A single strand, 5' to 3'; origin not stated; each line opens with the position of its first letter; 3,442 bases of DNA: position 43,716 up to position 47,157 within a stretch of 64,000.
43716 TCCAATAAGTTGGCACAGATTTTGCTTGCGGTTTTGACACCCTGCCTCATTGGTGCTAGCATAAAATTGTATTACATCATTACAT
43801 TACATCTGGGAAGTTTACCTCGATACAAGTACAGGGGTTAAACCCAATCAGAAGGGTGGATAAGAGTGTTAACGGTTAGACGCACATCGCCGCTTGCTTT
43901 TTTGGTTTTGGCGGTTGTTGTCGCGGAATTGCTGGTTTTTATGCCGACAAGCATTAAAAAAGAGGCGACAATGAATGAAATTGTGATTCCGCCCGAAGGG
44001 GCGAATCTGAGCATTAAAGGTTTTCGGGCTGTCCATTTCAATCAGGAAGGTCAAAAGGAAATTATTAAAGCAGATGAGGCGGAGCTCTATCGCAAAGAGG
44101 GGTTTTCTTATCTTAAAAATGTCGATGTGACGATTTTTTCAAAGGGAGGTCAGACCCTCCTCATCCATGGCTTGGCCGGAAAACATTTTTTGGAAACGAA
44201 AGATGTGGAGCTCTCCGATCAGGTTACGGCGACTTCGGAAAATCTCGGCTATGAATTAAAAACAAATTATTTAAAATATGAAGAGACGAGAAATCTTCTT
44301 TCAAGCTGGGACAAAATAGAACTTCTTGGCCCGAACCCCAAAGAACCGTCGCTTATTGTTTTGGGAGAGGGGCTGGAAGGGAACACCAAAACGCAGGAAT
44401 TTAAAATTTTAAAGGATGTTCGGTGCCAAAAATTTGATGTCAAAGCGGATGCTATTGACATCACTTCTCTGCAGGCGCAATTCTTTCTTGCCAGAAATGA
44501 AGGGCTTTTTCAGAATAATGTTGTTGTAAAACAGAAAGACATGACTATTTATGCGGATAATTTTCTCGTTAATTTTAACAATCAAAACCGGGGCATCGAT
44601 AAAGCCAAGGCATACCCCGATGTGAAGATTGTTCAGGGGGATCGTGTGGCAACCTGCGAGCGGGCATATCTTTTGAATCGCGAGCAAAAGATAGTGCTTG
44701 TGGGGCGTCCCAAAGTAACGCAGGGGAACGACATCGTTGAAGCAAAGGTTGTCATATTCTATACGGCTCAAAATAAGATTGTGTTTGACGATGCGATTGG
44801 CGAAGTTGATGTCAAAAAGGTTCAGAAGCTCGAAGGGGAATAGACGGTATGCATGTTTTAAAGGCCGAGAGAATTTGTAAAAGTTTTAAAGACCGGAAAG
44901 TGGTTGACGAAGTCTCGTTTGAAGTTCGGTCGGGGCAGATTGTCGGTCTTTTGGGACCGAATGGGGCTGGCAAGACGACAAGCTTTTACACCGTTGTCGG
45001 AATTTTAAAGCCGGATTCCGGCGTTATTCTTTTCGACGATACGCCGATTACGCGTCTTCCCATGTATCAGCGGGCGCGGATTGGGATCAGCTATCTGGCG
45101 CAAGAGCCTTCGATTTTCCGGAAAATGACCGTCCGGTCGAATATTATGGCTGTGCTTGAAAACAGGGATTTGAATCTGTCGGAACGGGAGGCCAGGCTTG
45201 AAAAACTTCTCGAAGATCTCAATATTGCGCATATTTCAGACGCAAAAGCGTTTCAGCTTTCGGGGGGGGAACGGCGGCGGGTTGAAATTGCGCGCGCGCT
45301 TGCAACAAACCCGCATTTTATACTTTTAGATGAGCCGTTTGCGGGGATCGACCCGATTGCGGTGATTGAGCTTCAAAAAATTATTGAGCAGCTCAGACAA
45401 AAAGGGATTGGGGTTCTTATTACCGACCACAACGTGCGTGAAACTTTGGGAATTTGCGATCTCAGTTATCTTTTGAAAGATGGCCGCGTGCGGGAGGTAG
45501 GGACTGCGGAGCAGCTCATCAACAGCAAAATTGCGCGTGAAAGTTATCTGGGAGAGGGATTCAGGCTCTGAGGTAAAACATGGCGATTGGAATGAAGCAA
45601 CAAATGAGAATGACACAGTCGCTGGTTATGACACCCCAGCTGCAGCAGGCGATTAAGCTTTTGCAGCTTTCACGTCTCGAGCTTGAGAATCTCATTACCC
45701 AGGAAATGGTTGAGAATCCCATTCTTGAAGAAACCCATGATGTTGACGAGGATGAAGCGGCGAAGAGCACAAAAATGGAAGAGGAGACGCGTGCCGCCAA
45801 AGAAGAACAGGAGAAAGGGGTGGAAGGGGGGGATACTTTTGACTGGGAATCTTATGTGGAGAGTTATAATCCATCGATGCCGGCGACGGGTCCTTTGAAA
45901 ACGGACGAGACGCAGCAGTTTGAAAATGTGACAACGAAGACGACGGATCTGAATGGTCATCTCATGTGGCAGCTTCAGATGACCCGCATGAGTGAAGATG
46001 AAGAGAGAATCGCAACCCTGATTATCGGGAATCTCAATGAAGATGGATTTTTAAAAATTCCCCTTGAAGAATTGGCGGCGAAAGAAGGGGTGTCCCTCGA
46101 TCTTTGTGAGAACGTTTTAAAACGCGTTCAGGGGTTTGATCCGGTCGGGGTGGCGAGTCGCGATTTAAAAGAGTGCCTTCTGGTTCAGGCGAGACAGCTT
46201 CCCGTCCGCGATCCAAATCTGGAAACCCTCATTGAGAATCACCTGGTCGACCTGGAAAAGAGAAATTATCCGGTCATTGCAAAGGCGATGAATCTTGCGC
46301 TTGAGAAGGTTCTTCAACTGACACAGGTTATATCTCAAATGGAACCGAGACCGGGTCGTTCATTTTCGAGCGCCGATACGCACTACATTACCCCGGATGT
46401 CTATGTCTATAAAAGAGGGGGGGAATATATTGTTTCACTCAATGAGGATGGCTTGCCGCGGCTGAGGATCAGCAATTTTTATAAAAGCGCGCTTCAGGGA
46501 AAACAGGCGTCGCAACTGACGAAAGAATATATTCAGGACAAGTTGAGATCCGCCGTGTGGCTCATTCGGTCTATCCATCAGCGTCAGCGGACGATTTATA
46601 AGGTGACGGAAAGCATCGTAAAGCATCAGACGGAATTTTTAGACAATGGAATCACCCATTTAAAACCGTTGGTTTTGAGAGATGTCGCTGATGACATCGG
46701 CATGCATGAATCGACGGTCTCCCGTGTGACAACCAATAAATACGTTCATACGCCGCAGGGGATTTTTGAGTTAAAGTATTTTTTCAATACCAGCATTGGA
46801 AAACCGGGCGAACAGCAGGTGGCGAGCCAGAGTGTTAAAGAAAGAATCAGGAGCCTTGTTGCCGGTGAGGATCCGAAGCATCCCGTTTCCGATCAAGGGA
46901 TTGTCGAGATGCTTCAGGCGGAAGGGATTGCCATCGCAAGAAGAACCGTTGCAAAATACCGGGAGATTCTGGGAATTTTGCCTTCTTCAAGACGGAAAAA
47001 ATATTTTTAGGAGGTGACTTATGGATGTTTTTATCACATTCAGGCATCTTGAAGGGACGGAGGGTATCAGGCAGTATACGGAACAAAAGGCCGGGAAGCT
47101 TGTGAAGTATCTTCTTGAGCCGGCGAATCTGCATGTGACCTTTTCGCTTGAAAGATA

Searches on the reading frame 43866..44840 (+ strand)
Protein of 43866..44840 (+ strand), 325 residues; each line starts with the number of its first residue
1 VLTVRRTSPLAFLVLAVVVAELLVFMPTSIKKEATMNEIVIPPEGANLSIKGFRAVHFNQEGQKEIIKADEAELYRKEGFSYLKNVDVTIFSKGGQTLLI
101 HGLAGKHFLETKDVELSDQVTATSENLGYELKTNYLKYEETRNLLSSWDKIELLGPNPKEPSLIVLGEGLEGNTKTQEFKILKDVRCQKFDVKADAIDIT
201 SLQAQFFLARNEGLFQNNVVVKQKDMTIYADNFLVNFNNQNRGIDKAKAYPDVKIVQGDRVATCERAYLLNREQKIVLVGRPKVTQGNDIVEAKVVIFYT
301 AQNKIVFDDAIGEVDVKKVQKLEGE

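Call 5: search_protein_families(library=pfam, proteins=[window:43866-44840:+], max_evalue=1)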
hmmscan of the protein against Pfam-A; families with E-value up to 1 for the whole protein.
window:43866-44840:+ (325 aa): 3 families
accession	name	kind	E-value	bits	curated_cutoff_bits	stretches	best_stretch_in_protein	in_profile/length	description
PF06835.18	LptC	-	1.4e-18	67.6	21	1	30-187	20-172/175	Lipopolysaccharide-assembly, LptC-related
PF03968.19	LptD_N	-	1.4e-14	54.7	20.4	1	199-303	2-112/113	LptA/(LptD N-terminal domain) LPS transport protein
PF13100.11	OstA_2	-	0.0043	17.1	21.2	1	212-266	22-71/158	OstA-like protein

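Call 6: search_protein_families(library=ncbifam, proteins=[window:43866-44840:+], max_evalue=1)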
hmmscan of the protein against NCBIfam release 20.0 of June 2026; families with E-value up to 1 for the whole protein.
window:43866-44840:+ (325 aa): 3 families
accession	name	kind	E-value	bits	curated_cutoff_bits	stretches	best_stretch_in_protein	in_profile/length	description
TIGR04409.1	LptC_YrbK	equivalog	2.2e-22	79.4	38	1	12-187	4-178/180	LPS export ABC transporter periplasmic protein LptC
TIGR03002.1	outer_YhbN_LptA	equivalog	1.3e-10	41.3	71.7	1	193-307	6-125/142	lipopolysaccharide transport periplasmic protein LptA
NF008143.0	PRK10894.1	equivalog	0.002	17.4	234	1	195-242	34-81/184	lipopolysaccharide ABC transporter substrate-binding protein LptA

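Call 22: find_related_loci(query=window:43866-44840:+, collection=genome_contigs, flank=10000)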
Query window:43866-44840:+ (325 aa) in genome_contigs; peptide patterns used: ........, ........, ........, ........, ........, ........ (x = any residue, [..] = any of these).
62 stretches matched a pattern; 1 encode a relative of the query (tblastn E <= 1e-3); 1 distinct loci.
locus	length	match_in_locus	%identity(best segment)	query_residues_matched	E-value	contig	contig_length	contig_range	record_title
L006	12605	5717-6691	94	1-325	0e+0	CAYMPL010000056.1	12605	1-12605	MAG TPA_asm: uncultured bacterium isolate binchicken_co248_740 genome assembly, contig: NODE_6375_length_12605_cov_6.751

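Call 23: find_related_loci(query=window:43866-44840:+, collection=metagenome_contigs, flank=10000)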
Query window:43866-44840:+ (325 aa) in metagenome_contigs; peptide patterns used: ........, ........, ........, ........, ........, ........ (x = any residue, [..] = any of these).
111 stretches matched a pattern; 1 encode a relative of the query (tblastn E <= 1e-3); 1 distinct loci.
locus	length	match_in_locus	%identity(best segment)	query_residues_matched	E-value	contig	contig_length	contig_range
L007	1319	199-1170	83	1-323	0e+0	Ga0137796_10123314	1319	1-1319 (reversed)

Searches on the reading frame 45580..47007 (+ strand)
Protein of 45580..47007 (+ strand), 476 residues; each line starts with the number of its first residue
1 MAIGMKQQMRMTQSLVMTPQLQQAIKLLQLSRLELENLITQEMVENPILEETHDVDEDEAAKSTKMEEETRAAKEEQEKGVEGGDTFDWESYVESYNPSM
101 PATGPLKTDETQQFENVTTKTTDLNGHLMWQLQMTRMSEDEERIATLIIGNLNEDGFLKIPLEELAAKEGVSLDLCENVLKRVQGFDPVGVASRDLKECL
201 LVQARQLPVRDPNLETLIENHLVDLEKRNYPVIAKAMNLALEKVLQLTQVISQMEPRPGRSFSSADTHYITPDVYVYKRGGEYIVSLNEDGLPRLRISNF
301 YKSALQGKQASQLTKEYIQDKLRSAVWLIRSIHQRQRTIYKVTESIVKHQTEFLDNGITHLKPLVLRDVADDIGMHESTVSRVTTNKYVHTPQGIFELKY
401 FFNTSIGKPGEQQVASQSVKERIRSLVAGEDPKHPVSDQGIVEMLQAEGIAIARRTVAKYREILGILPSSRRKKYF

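Call 33: list_cluster_members(proteins=[P0001, P0005, window:45580-47007:+, window:43866-44840:+, P0003])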
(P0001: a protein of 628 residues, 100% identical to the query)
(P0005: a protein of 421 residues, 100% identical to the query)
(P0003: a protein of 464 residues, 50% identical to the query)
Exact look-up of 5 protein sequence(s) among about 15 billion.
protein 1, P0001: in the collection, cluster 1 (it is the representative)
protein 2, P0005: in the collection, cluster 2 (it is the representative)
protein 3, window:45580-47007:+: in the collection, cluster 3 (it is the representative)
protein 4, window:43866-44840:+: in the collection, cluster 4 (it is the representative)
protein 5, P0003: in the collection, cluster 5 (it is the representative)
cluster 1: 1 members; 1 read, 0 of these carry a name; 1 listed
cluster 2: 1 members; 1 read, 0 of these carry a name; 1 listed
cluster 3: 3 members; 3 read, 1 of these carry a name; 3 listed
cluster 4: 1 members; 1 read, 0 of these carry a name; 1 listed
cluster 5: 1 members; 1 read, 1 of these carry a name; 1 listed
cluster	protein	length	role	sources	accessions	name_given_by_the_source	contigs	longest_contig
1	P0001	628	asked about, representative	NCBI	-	-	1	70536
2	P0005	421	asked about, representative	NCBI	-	-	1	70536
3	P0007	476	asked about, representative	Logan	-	-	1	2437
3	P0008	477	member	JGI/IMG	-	RNA polymerase sigma-54 factor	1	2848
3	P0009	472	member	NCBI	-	-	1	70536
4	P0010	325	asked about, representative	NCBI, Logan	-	-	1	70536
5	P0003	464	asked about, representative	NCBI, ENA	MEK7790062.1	MAG: hypothetical protein AAB309_00365 [Deltaproteobacteria bacterium]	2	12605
